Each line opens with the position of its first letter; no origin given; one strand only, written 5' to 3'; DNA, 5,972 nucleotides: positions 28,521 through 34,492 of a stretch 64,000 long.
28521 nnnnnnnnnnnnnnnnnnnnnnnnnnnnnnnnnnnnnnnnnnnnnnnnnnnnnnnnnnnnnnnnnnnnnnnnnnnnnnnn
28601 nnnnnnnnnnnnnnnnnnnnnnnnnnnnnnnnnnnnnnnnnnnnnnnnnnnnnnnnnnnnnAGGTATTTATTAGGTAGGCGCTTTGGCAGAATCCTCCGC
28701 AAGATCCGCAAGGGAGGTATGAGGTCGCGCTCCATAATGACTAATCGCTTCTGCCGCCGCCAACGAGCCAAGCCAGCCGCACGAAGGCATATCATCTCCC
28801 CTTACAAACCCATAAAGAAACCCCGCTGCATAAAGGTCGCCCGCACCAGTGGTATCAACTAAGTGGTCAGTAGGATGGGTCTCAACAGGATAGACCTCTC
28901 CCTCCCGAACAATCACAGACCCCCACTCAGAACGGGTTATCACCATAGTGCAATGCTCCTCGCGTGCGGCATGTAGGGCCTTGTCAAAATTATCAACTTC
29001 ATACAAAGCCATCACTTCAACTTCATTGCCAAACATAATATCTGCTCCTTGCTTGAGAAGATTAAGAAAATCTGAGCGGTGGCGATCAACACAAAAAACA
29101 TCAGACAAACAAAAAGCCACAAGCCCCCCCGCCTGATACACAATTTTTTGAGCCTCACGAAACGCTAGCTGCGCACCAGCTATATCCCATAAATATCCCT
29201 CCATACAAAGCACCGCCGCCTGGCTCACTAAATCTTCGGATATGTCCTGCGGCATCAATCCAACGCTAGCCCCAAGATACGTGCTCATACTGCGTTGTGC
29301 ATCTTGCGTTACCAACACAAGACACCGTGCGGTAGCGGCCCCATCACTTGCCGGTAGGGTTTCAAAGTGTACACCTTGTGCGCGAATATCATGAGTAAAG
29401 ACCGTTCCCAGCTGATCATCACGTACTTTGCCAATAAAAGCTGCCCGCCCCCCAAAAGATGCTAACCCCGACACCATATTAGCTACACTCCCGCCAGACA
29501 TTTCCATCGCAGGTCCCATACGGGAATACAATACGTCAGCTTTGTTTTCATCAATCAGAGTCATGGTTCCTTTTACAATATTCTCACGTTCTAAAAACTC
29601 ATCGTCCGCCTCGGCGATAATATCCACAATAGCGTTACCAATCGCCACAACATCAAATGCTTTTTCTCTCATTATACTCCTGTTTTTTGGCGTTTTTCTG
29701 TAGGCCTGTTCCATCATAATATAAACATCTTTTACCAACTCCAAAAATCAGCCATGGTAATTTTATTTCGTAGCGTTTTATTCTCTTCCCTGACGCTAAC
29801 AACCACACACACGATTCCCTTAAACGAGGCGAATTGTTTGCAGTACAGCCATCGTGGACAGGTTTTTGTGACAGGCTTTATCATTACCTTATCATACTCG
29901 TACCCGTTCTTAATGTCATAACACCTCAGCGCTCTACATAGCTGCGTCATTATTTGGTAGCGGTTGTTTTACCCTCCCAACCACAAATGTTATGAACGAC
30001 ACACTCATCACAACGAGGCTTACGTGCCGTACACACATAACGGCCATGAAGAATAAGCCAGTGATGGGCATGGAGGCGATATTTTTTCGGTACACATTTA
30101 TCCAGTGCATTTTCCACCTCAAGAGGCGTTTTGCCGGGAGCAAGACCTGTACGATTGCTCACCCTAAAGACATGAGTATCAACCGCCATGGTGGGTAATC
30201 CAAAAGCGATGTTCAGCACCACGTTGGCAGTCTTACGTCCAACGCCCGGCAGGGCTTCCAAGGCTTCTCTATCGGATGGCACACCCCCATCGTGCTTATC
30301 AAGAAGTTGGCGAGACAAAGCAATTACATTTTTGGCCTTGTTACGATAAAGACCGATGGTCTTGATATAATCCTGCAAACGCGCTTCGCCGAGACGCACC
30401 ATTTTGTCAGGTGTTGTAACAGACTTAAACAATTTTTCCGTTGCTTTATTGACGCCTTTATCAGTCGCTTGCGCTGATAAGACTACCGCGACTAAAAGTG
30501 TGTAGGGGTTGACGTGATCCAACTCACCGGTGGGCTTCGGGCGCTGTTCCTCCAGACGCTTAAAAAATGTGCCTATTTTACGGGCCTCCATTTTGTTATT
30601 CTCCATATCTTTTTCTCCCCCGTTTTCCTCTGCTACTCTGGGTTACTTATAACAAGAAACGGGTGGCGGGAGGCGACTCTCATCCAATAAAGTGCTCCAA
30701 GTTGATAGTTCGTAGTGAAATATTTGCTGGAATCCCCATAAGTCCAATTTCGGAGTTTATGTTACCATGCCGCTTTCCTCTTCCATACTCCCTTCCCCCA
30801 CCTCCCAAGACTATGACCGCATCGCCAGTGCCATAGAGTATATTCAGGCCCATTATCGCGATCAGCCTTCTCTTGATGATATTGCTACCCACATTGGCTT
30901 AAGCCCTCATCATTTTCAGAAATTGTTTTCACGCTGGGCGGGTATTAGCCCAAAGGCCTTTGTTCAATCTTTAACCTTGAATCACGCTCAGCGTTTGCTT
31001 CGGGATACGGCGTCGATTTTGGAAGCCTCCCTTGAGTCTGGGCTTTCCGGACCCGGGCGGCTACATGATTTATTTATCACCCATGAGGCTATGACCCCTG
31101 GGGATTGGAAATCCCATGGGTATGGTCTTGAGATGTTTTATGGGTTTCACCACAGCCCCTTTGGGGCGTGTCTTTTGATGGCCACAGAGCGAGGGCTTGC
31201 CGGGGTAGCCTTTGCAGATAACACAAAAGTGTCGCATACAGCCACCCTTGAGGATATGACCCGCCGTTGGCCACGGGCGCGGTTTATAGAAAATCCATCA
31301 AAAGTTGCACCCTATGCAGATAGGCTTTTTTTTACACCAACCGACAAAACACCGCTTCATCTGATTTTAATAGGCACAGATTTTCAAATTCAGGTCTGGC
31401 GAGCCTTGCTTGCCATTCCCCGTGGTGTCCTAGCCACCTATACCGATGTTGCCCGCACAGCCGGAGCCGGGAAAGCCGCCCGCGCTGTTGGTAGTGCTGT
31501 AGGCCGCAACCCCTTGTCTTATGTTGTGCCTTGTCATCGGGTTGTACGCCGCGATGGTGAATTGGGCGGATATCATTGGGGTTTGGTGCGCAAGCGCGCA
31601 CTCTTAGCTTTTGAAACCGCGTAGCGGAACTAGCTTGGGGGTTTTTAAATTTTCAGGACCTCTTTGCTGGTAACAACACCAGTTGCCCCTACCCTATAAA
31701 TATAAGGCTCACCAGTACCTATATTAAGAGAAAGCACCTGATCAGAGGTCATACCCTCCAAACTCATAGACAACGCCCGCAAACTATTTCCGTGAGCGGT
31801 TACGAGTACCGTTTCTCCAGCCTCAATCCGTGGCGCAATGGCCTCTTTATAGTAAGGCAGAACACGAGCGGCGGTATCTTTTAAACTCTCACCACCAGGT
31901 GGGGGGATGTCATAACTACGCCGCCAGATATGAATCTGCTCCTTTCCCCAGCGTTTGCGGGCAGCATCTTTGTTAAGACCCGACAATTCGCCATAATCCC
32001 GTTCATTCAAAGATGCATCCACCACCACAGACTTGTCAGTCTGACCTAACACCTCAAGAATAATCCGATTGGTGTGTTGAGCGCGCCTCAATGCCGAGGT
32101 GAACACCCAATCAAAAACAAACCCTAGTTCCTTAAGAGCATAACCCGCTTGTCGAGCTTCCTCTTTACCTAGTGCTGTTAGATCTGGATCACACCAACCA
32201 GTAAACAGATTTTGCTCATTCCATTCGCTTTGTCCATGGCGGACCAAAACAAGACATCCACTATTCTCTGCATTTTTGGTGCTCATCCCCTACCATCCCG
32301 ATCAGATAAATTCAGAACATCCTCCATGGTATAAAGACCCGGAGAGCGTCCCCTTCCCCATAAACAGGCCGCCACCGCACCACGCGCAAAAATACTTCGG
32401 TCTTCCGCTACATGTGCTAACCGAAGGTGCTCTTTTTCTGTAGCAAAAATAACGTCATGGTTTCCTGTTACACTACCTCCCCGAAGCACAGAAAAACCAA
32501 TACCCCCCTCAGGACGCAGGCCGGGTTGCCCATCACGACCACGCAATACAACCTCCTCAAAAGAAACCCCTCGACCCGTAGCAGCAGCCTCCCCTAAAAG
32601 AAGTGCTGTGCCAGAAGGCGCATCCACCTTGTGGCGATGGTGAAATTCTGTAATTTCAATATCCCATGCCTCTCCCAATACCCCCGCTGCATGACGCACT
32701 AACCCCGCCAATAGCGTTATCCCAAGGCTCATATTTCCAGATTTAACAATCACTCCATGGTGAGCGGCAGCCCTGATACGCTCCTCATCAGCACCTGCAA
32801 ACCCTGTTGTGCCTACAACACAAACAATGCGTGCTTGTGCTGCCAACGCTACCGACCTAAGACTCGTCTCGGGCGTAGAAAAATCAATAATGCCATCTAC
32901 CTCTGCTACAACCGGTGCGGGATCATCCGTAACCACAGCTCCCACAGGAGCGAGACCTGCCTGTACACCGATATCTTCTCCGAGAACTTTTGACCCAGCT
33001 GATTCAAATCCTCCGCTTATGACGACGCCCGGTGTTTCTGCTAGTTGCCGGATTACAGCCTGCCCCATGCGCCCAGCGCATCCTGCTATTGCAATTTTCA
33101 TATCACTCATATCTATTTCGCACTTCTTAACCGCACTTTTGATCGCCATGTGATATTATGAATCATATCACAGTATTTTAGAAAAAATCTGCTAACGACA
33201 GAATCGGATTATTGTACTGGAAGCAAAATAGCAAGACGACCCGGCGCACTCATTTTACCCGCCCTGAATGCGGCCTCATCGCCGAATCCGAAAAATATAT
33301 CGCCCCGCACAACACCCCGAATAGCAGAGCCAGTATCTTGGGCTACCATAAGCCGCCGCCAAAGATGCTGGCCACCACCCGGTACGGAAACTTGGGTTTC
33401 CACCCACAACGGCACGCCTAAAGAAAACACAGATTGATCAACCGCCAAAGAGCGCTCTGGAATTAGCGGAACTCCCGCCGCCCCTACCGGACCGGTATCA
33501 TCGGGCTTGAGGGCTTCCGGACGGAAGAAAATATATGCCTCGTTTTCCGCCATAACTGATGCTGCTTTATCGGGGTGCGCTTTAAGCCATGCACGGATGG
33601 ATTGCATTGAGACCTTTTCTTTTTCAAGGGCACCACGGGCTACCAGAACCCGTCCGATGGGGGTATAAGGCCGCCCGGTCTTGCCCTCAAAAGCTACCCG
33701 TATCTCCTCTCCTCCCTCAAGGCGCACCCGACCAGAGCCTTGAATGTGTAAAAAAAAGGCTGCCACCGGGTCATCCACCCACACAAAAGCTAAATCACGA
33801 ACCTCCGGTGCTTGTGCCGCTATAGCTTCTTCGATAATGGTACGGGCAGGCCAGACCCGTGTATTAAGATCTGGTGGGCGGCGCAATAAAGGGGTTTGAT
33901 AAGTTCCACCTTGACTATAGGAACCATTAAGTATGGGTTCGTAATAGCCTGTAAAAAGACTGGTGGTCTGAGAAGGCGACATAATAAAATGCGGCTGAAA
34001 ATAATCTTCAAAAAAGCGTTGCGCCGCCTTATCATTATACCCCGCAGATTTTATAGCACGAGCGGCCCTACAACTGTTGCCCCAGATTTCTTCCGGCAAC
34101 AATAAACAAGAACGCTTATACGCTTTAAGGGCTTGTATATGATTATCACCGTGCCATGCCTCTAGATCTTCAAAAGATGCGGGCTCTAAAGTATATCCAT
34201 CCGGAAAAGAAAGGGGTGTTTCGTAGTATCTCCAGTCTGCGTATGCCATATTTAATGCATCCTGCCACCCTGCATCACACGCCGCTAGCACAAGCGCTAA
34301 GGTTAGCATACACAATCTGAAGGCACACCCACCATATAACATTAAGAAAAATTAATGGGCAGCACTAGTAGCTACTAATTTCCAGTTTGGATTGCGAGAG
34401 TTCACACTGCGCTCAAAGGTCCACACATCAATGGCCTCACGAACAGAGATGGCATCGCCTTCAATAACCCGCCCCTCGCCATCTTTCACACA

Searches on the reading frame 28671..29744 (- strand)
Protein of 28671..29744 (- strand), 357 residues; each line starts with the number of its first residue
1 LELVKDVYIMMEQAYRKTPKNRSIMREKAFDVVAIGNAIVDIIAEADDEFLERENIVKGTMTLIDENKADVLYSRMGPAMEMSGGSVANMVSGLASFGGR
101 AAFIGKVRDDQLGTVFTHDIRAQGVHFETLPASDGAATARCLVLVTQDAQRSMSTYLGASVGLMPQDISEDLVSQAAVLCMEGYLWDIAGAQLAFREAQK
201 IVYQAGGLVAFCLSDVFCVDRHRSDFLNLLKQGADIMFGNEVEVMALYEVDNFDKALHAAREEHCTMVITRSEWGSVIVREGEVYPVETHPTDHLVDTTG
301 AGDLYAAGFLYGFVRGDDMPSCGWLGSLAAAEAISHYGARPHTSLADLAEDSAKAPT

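Call 17: search_protein_families(library=pfam, max_evalue=0.00001, proteins=[window:28671-29744:-])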
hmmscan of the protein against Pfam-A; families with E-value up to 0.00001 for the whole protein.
window:28671-29744:- (357 aa): 1 family
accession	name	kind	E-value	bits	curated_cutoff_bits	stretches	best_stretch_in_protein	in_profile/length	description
PF00294.29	PfkB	-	5.8e-41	141.2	25.8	1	83-341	35-297/302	pfkB family carbohydrate kinase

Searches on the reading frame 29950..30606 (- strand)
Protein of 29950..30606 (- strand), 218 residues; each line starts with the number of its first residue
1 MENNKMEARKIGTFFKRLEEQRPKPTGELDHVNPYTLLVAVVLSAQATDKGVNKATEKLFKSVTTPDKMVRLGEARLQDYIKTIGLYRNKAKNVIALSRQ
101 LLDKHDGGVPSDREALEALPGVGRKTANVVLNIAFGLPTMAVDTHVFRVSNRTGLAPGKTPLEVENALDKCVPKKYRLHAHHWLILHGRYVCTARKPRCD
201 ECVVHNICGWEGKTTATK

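Call 17: search_protein_families(library=pfam, max_evalue=0.00001, proteins=[window:29950-30606:-])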
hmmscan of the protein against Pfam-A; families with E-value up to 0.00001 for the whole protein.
window:29950-30606:- (218 aa): 3 families
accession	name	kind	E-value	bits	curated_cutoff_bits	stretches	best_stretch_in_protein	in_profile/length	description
PF00730.31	HhH-GPD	-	2.1e-24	86.4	26.2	1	39-173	1-107/108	HhH-GPD superfamily base excision DNA repair protein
PF00633.29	HHH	-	2.2e-08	34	24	1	104-132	1-29/30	Helix-hairpin-helix motif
PF10576.14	EndIII_4Fe-2S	-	2.7e-06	27.9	20.5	1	192-208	1-17/17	Iron-sulfur binding domain of endonuclease III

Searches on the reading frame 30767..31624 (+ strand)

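Call 17: search_protein_families(library=pfam, max_evalue=0.00001, proteins=[window:30767-31624:+])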
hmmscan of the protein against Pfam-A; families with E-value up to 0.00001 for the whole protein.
window:30767-31624:+ (285 aa): 3 families
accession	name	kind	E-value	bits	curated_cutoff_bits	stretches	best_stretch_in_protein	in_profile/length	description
PF01035.26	DNA_binding_1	-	1.5e-31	108.5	27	1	205-284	1-80/81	6-O-methylguanine DNA methyltransferase, DNA binding domain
PF12833.13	HTH_18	-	1.2e-15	58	33.6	1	39-115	1-78/80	Helix-turn-helix domain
PF00165.29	HTH_AraC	-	1.2e-07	32.1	26.6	1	29-67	4-42/42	Bacterial regulatory helix-turn-helix proteins, AraC family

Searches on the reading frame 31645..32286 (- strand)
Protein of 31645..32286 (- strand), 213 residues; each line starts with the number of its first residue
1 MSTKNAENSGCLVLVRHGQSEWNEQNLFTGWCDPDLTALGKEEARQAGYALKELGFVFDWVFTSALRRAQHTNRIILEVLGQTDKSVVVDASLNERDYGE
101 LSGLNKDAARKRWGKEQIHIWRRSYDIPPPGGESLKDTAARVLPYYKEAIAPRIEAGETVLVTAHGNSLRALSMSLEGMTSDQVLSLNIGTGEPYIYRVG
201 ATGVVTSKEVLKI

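Call 17: search_protein_families(library=pfam, max_evalue=0.00001, proteins=[window:31645-32286:-])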
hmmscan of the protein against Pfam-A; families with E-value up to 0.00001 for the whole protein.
window:31645-32286:- (213 aa): 1 family
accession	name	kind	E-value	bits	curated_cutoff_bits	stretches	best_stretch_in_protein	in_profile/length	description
PF00300.27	His_Phos_1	-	1.4e-41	142.8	21.7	1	12-199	1-181/194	Histidine phosphatase superfamily (branch 1)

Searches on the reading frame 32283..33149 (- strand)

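Call 17: search_protein_families(library=pfam, max_evalue=0.00001, proteins=[window:32283-33149:-])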
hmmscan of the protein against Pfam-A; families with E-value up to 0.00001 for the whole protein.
window:32283-33149:- (288 aa): 2 families
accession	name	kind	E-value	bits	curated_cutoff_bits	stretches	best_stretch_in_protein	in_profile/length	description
PF05173.19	DapB_C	-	8.9e-38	129.5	27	1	143-279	1-121/121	Dihydrodipicolinate reductase, C-terminus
PF01113.26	DapB_N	-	1.1e-31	109.9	25.6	1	17-140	1-124/124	Dihydrodipicolinate reductase, N-terminus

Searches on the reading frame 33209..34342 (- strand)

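Call 17: search_protein_families(library=pfam, max_evalue=0.00001, proteins=[window:33209-34342:-])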
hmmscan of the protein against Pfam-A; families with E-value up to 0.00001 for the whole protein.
window:33209-34342:- (377 aa): 2 families
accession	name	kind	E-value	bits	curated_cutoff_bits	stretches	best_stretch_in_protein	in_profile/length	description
PF03562.22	MltA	-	1.2e-47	162.4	24.3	1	129-274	1-163/163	MltA specific insert domain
PF06725.17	3D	-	4.2e-20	72.2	23.8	1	297-373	1-71/72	3D domain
